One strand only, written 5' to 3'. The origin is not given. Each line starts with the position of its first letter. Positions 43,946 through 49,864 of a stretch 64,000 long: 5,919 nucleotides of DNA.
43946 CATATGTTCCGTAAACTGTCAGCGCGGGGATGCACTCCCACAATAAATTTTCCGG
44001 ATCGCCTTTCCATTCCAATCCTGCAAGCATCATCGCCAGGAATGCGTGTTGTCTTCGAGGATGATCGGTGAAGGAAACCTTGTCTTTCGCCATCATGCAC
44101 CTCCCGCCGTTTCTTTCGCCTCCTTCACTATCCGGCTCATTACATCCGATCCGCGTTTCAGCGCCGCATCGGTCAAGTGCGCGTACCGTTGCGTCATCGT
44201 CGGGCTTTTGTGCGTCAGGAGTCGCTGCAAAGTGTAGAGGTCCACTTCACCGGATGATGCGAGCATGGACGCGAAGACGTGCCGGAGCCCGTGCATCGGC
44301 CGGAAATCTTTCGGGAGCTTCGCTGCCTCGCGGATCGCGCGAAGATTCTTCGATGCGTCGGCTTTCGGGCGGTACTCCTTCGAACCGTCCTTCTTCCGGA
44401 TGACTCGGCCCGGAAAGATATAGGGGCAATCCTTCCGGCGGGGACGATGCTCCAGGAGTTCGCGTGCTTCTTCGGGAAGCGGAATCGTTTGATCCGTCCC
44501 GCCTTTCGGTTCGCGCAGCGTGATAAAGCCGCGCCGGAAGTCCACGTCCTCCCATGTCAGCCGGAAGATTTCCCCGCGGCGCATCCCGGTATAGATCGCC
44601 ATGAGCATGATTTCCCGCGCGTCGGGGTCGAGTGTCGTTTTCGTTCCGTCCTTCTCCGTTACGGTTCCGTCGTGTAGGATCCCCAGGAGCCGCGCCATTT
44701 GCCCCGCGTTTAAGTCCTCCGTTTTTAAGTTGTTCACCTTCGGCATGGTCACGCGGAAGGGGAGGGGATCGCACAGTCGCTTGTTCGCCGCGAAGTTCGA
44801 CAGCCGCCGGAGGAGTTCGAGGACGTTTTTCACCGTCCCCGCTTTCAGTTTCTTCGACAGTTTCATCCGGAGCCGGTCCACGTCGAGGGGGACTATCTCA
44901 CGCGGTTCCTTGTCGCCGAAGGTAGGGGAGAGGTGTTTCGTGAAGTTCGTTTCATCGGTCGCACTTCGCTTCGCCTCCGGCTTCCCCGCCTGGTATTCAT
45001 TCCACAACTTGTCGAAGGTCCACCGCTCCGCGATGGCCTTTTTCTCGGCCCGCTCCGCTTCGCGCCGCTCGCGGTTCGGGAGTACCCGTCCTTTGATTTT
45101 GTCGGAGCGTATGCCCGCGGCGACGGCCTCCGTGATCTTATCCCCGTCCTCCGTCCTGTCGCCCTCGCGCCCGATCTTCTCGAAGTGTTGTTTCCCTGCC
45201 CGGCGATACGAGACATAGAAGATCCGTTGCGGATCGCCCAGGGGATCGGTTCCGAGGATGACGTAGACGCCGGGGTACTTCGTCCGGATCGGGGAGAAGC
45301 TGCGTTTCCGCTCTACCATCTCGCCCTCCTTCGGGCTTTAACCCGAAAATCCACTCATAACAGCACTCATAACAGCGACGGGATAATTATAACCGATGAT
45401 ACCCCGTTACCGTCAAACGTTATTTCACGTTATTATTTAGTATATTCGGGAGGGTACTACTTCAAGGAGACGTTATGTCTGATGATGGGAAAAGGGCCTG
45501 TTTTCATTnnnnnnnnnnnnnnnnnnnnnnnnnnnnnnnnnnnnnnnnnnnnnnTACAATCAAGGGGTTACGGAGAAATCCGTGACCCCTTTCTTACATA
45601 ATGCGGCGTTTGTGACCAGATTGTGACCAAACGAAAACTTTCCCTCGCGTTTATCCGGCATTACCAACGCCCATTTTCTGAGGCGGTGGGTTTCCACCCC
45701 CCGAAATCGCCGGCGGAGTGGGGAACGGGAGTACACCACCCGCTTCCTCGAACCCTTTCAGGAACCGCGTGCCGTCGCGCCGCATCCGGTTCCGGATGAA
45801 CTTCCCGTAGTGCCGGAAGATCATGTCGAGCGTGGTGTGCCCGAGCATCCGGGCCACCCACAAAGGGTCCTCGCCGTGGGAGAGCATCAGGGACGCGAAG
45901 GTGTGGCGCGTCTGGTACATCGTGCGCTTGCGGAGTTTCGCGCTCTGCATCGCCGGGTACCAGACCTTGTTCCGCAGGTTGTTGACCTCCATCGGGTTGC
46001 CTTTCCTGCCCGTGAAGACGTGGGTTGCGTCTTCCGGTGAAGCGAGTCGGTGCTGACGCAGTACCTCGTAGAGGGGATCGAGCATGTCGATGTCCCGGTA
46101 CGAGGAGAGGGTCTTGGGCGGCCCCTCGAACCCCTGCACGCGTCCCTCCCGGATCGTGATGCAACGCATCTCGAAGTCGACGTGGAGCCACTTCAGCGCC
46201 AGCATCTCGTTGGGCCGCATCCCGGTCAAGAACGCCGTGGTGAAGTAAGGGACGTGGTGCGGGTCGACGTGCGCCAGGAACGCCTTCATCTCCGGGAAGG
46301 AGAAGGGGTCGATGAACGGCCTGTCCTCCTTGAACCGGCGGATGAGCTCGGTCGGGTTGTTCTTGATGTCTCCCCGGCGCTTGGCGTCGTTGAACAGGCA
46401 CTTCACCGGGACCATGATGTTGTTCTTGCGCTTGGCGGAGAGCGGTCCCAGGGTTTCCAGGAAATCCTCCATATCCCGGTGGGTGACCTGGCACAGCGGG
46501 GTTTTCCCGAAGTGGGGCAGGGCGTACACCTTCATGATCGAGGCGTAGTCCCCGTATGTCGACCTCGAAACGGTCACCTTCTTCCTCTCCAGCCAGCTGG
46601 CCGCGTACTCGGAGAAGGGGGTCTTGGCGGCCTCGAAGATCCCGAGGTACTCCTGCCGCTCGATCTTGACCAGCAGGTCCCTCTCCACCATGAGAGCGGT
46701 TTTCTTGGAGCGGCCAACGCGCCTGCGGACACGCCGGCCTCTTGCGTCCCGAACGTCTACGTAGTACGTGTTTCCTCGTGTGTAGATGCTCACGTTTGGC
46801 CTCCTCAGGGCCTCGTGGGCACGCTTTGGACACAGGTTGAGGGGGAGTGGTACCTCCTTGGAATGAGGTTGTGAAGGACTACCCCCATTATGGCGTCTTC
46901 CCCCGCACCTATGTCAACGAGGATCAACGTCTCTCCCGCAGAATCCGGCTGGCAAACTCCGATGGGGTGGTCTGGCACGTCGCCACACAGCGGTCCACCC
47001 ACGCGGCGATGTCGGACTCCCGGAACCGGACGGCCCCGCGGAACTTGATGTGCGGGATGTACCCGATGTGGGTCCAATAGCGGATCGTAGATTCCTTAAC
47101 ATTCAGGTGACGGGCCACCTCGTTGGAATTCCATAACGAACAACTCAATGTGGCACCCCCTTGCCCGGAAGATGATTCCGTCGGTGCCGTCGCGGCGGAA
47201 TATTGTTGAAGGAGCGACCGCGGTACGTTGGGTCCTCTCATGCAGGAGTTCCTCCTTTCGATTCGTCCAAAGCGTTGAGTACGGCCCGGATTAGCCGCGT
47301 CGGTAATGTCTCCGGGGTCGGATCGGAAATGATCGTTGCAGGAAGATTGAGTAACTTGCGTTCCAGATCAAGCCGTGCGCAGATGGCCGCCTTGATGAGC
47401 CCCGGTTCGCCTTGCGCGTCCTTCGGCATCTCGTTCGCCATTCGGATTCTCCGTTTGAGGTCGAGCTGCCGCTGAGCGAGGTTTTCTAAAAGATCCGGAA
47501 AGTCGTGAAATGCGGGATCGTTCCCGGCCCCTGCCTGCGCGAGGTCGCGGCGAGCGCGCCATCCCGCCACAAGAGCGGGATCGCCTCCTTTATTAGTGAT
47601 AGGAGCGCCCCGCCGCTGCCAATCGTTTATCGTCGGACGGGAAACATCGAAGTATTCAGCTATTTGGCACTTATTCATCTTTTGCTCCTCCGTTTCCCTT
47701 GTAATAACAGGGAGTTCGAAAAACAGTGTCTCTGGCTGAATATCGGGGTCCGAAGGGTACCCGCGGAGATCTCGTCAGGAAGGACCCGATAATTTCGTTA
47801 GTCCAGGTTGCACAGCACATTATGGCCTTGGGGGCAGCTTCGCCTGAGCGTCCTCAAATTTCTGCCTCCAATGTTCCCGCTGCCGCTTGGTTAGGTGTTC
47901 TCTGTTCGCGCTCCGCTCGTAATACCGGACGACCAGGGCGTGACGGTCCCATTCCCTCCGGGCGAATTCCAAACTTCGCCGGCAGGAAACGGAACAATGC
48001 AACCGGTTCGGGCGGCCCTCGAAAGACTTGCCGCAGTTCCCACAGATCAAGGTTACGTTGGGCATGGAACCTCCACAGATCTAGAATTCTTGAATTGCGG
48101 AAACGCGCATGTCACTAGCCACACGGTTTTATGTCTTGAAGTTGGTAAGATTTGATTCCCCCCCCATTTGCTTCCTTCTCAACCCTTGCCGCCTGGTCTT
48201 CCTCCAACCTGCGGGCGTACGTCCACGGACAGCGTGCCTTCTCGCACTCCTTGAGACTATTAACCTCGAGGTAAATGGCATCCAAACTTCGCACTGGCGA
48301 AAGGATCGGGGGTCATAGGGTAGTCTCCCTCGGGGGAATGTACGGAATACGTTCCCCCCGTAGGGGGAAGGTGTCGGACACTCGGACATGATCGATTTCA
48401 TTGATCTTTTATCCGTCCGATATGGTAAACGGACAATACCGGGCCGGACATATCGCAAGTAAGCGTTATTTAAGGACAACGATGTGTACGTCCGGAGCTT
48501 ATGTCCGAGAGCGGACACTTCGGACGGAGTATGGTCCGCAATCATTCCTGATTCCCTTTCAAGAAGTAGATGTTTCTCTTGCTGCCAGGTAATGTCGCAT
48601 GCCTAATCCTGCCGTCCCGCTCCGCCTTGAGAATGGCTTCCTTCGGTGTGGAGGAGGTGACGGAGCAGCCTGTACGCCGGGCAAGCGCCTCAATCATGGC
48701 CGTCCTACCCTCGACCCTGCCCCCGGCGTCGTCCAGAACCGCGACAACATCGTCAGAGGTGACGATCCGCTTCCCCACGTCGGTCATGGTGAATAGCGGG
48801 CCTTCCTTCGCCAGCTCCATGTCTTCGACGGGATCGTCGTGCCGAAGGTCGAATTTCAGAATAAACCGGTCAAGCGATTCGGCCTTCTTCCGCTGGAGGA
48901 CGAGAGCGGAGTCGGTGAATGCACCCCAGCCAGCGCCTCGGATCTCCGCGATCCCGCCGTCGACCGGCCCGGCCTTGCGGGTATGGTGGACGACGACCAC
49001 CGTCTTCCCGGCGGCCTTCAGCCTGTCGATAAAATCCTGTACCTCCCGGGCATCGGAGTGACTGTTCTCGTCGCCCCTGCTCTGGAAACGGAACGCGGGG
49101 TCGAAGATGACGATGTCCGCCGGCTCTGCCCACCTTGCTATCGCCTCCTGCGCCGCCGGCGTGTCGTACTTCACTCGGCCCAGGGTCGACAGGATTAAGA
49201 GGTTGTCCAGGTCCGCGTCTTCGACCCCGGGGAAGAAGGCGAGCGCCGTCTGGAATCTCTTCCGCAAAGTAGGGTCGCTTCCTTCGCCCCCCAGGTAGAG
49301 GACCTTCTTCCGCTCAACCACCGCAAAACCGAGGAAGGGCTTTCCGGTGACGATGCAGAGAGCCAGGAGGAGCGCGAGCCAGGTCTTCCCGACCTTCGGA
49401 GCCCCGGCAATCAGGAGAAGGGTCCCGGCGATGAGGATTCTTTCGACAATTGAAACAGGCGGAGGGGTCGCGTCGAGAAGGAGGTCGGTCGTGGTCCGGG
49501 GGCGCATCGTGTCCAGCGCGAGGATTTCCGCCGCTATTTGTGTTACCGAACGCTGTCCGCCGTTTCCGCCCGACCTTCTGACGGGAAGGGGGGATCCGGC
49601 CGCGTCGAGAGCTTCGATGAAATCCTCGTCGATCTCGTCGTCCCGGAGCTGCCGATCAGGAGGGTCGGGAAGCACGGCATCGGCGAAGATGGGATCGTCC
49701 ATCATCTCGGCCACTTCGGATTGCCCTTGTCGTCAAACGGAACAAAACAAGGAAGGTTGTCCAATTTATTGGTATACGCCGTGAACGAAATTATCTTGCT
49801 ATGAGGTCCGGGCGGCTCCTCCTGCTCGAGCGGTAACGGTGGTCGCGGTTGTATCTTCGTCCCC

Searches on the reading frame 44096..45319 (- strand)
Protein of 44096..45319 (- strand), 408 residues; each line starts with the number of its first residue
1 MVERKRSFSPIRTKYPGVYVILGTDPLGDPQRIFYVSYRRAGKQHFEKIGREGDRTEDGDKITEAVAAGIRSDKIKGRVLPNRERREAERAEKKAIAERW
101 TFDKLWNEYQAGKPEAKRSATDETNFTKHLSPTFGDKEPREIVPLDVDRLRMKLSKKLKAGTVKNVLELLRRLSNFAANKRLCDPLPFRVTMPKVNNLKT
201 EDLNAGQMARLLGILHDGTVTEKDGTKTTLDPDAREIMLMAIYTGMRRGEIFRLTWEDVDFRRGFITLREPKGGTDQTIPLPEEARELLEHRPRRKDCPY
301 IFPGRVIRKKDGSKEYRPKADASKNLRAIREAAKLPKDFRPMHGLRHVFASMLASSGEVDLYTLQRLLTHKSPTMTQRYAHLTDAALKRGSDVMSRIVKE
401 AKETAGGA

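Call 89: search_protein_families(library=pfam, proteins=[window:44096-45319:-], max_evalue=0.001)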
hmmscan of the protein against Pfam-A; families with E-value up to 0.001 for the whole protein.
window:44096-45319:- (408 aa): 1 family
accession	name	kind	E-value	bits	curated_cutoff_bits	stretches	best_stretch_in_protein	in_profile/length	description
PF00589.27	Phage_integrase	-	3.3e-26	92.5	27.1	1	232-384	22-170/172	Phage integrase family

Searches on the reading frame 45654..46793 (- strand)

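Call 89: search_protein_families(library=pfam, proteins=[window:45654-46793:-], max_evalue=0.001)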
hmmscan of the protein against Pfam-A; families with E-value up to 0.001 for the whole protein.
window:45654-46793:- (380 aa): 3 families
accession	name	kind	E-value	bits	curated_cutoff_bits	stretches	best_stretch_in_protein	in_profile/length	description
PF00589.27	Phage_integrase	-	2.2e-15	57.3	27.1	1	183-329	27-165/172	Phage integrase family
PF14659.12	Phage_int_SAM_3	-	1.9e-10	41.2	22.6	1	60-115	2-57/58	Phage integrase, N-terminal SAM-like domain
PF22022.2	Phage_int_M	-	2e-05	25.2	27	1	60-148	1-90/96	Phage integrase central domain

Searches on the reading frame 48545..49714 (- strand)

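Call 89: search_protein_families(library=pfam, proteins=[window:48545-49714:-], max_evalue=0.001)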
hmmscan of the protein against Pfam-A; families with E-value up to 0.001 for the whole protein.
window:48545-49714:- (390 aa): 1 family
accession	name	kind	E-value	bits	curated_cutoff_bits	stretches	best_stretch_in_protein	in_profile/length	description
PF13481.12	AAA_25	-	6.6e-34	117.7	27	1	72-249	8-194/195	AAA domain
